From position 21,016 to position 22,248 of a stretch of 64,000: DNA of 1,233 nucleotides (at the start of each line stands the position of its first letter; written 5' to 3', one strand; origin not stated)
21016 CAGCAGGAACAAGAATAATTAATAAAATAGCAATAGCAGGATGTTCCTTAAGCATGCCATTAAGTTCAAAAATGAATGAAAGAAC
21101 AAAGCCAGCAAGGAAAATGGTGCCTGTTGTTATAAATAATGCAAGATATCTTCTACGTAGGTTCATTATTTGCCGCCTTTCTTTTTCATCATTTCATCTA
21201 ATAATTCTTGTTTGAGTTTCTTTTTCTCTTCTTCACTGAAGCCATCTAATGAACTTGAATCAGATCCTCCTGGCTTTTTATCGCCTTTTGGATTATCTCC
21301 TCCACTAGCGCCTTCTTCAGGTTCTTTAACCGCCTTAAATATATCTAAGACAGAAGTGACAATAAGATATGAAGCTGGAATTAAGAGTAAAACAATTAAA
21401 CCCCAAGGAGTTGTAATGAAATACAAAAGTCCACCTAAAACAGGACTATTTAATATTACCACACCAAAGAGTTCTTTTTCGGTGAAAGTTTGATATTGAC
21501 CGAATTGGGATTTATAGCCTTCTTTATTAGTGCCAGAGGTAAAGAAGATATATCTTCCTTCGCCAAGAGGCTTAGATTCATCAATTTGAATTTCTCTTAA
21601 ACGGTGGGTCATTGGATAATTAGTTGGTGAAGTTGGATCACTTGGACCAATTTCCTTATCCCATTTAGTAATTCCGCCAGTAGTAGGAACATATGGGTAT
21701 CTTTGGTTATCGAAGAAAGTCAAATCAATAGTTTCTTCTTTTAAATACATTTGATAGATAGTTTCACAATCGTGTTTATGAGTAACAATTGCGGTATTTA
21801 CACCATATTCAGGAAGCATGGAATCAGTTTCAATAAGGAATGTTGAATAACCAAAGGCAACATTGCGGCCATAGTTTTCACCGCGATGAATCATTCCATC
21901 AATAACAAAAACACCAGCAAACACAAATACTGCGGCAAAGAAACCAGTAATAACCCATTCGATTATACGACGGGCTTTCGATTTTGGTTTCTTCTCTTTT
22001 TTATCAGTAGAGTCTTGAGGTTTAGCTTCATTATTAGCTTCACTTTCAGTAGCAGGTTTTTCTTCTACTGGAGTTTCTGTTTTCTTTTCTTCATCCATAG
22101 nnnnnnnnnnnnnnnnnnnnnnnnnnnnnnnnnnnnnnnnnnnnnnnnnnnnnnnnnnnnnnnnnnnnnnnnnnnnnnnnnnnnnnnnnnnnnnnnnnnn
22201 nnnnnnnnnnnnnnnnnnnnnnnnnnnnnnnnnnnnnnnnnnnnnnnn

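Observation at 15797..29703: Candidate novel system: 10-gene operon of four TasA-like proteins, McrB-like GTPase, SipW and c-di-GMP enzymes behind a GEMM riboswitch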

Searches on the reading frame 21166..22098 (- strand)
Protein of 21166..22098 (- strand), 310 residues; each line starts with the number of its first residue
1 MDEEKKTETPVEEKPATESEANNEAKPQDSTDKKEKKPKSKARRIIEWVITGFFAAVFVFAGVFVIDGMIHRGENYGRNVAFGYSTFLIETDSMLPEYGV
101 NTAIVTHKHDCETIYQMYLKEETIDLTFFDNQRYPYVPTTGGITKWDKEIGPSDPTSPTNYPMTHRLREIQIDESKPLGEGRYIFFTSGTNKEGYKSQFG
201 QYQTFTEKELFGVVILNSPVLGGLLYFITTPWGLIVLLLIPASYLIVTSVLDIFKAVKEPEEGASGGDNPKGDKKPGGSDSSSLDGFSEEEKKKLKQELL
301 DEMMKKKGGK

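Call 3: search_protein_families(library=pfam, proteins=[window:21166-22098:-], max_evalue=0.1)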
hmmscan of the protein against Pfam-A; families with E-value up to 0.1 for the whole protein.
window:21166-22098:- (310 aa): 3 families
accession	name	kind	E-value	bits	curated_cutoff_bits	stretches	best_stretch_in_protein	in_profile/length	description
PF10587.14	EF-1_beta_acid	-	0.031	15.1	25.7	1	290-307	11-28/28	Eukaryotic elongation factor 1 beta central acidic region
PF07291.16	MauE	-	0.053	14.3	27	0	184-250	15-89/128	Methylamine utilisation protein MauE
PF09451.16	ATG27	-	0.073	13.4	27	0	31-79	178-224/261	Autophagy-related protein 27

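Call 4: search_protein_families(library=ncbifam, proteins=[window:21166-22098:-], max_evalue=0.1)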
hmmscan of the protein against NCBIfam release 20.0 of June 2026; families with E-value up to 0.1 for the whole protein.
window:21166-22098:- (310 aa): 4 families
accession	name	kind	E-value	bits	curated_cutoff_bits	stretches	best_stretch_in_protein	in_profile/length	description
NF046067.1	SigPepSipWBacil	equivalog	6.6e-05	22.5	190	1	216-262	128-174/189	signal peptidase I SipW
TIGR02228.1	sigpep_I_arch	equivalog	0.04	13.8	51.85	0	159-250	73-155/158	signal peptidase I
NF033483.0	PknB_PASTA_kin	equivalog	0.063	12.3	450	1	7-66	297-356/563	Stk1 family PASTA domain-containing Ser/Thr kinase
NF004160.0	PRK05627.1-3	equivalog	0.098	11.3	295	0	63-113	191-241/325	bifunctional riboflavin kinase/FAD synthetase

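Call 17: search_protein_families(library=padloc, proteins=[window:21166-22098:-], max_evalue=0.1)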
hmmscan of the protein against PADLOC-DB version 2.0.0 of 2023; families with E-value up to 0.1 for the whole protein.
window:21166-22098:- (310 aa): 0 families

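Call 66: search_solved_structures(query=A5, max_evalue=1, show_alignments=1)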
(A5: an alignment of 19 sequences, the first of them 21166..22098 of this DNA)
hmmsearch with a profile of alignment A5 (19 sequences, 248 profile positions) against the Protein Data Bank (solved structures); distinct sequences matched with E-value up to 1: 23.
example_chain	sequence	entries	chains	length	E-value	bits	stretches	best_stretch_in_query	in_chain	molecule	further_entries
7p2p_A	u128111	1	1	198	1.7e-17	66.9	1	55-183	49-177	Signal peptidase complex catalytic subunit SEC11A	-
9rjb_A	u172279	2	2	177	2.5e-16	63.1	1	55-183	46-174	Signal peptidase complex catalytic subunit SEC11A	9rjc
7p2q_A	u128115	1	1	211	3.9e-16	62.5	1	55-181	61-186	Signal peptidase complex catalytic subunit SEC11C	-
4wvh_A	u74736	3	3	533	0.0045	19.6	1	55-153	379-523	Maltose-binding periplasmic protein,Signal peptidase IB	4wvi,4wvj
3vmq_A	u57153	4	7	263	0.0092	18.6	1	7-115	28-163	Monofunctional glycosyltransferase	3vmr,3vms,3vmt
5zzk_A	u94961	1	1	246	0.01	18.5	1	7-115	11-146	Monofunctional glycosyltransferase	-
4nv4_A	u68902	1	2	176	0.012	18.2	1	58-152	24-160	Signal peptidase I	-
4wvg_A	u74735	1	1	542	0.016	17.8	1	55-161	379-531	Maltose-binding periplasmic protein,Signal peptidase IB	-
9nlo_A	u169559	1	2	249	0.031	16.9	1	54-152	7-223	Signal peptidase I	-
1kn9_A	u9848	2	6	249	0.076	15.6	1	54-152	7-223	Signal peptidase I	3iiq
1t7d_A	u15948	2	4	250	0.077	15.6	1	54-152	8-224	SIGNAL PEPTIDASE I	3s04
1b12_A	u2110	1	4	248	0.078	15.6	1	55-152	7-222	SIGNAL PEPTIDASE I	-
6b88_A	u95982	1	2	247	0.082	15.5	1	56-152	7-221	Signal peptidase I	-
4bgn_A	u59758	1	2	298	0.092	15.4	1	142-230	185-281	VOLTAGE-GATED SODIUM CHANNEL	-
7td6_1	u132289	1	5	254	0.16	14.5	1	91-160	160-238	Major prion protein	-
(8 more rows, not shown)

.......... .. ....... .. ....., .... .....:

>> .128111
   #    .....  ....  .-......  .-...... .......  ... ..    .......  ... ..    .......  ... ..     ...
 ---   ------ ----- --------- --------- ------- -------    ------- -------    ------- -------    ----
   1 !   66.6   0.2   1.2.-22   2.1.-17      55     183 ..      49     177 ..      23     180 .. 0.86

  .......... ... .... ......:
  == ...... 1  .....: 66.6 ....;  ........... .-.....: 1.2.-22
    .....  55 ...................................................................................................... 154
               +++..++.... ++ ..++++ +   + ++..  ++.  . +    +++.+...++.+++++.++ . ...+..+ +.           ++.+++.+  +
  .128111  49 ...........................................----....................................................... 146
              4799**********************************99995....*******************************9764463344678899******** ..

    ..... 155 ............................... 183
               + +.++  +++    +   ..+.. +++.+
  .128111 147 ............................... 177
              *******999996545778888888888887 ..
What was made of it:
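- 21166..22098 (-): SipW/SEC11-type signal peptidase with two hydrophobic segments (44-72 and 210-257), catalytic Ser93 and His165, and charged cytoplasmic tails. The profile hits human SEC11A 7p2p at E=1.7e-17 (call 66).
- On SipW / archaeal-ER type signal peptidase I: SEC11A matches at E=1.7e-17 (call 66).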

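Call 67: search_protein_families(library=ncbifam, alignment_id=A5, max_evalue=0.01)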
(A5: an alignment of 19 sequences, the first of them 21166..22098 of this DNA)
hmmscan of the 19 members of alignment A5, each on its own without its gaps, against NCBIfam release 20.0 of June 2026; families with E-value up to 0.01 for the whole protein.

A. member 1, window:21166-22098:- (310 aa): 1 family
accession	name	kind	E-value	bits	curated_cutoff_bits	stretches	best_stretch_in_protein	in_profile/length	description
NF046067.1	SigPepSipWBacil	equivalog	6.6e-05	22.5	190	1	216-262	128-174/189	signal peptidase I SipW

B. families by the number of members that match (of 19 scanned): 9 families
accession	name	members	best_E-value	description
NF046067.1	SigPepSipWBacil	19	8.7e-25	signal peptidase I SipW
TIGR02228.1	sigpep_I_arch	15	2.2e-27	signal peptidase I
TIGR02227.1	sigpep_I_bact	7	4e-07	signal peptidase I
NF046050.1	CPBP_fam_MroQ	2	0.0071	intramembrane glutamic endopeptidase MroQ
TIGR02842.1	CyoC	1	0.00018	cytochrome o ubiquinol oxidase subunit III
NF045830.1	MYPU_1760_HExxH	1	0.0012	MYPU_1760 family metalloprotease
NF046000.1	MAG1210_fam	1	0.0042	MAG1210 family protein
TIGR02754.1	sod_Ni_protease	1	0.0072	nickel-type superoxide dismutase maturation protease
TIGR01495.1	ETRAMP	1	0.0096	ETRAMP family protein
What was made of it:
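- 21166..22098 (-): 19 of 19 family members match NCBIfam SipW (call 67).
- On SipW / archaeal-ER type signal peptidase I: The window protein alone is weak (6.6e-5) because of an insertion between the two boxes (calls 4, 67).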
